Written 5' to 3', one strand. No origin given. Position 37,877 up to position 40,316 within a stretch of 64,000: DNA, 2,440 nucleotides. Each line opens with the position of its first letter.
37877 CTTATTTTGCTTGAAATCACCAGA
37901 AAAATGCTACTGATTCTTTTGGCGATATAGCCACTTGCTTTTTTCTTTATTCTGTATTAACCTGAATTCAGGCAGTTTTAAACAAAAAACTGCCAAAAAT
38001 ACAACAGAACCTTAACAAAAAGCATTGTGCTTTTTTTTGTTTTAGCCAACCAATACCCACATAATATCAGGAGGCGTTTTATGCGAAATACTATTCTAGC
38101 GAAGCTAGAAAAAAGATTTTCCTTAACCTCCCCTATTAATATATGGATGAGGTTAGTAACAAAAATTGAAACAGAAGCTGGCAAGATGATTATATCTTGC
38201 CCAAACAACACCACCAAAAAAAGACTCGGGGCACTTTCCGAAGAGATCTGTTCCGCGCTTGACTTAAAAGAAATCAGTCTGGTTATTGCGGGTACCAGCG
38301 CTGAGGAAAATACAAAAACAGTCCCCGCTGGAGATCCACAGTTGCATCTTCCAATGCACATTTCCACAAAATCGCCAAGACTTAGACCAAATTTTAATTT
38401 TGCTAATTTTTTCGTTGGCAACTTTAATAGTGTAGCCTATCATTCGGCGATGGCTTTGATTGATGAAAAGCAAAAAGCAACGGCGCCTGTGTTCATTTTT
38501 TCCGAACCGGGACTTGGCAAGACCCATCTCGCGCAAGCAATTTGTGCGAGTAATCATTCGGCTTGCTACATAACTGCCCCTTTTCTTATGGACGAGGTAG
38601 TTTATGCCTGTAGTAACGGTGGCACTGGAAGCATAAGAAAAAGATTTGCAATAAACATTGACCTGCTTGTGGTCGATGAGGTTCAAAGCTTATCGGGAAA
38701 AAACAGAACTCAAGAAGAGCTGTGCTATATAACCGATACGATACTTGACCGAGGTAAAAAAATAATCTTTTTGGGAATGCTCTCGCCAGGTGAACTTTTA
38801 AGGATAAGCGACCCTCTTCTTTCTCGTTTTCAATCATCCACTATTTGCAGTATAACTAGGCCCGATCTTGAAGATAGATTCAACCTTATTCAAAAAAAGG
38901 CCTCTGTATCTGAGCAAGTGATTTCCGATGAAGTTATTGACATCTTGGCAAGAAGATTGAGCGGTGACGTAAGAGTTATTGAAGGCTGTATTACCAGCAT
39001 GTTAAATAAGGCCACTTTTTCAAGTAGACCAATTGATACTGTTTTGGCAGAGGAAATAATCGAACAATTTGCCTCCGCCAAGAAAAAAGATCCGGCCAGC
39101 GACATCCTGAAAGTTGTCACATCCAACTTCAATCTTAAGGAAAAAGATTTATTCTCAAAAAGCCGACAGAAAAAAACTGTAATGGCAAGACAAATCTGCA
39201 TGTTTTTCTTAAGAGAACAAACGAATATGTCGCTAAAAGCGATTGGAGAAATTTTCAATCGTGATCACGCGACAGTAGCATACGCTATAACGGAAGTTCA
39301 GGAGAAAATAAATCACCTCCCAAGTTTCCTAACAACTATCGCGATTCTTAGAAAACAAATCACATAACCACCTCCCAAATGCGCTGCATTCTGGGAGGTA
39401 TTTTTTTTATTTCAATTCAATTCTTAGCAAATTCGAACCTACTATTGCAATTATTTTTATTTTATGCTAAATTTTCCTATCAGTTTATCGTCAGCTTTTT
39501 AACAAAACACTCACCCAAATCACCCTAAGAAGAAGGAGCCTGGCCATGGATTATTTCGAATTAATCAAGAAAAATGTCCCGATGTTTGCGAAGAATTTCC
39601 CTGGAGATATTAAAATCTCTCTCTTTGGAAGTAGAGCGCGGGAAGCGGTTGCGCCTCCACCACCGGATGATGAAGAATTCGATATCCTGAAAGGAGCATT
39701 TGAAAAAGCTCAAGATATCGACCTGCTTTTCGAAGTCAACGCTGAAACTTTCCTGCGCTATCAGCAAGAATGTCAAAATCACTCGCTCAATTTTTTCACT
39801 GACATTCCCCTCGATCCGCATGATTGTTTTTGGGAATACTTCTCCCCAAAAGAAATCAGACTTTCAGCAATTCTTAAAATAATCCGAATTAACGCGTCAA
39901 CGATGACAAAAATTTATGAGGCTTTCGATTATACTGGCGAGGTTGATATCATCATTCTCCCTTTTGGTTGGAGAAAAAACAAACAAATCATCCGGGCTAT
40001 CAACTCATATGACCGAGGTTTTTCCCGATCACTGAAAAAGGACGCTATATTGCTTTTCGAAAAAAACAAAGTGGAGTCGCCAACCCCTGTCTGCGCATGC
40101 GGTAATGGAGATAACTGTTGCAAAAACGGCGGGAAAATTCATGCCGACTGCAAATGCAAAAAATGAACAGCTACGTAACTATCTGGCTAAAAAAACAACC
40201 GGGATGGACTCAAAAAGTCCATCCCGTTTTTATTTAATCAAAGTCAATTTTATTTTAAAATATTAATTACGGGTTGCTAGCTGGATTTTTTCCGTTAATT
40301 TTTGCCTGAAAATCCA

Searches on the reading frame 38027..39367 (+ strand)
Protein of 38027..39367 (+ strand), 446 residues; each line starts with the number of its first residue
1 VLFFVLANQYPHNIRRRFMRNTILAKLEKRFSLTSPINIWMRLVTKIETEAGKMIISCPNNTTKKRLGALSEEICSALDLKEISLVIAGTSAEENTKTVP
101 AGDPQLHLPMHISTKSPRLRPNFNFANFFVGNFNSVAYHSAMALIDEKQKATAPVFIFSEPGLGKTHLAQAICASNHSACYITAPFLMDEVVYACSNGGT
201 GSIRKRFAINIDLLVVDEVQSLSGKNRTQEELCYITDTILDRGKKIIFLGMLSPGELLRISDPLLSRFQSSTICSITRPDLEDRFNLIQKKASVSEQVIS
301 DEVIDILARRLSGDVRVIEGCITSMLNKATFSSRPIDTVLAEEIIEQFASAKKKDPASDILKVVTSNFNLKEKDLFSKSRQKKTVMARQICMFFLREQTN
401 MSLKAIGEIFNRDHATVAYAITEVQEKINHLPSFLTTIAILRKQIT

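Call 43: search_protein_families(library=pfam, proteins=[window:38027-39367:+], max_evalue=0.001)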
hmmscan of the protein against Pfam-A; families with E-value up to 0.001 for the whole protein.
window:38027-39367:+ (446 aa): 6 families
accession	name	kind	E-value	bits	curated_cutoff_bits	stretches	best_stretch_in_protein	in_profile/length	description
PF00308.24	Bac_DnaA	-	1.1e-28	100.9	23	1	119-272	1-159/162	Bacterial DnaA ATPAse domain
PF08299.17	Bac_DnaA_C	-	2.3e-23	82.4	31.5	1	358-424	2-69/69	Bacterial dnaA protein helix-turn-helix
PF00004.35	AAA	-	4.9e-06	27.5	21.2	1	157-271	3-126/131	ATPase family associated with various cellular activities (AAA)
PF13401.12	AAA_22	-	9.4e-05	23.2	27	0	155-188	8-33/130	AAA domain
PF01695.23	IstB_IS21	-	9.9e-05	22.4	24.1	1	154-230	94-173/238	IstB-like ATP binding protein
PF14532.12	Sigma54_activ_2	-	0.00064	20.4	25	0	148-223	17-82/138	Sigma-54 interaction domain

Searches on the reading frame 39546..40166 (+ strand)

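Call 3: search_protein_families(library=pfam, proteins=[window:39546-40166:+], max_evalue=1)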
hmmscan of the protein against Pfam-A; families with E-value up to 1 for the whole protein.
window:39546-40166:+ (206 aa): 1 family
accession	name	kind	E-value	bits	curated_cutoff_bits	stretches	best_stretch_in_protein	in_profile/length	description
PF01909.29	NTP_transf_2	-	0.0092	16.8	21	0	14-33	8-26/93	Nucleotidyltransferase domain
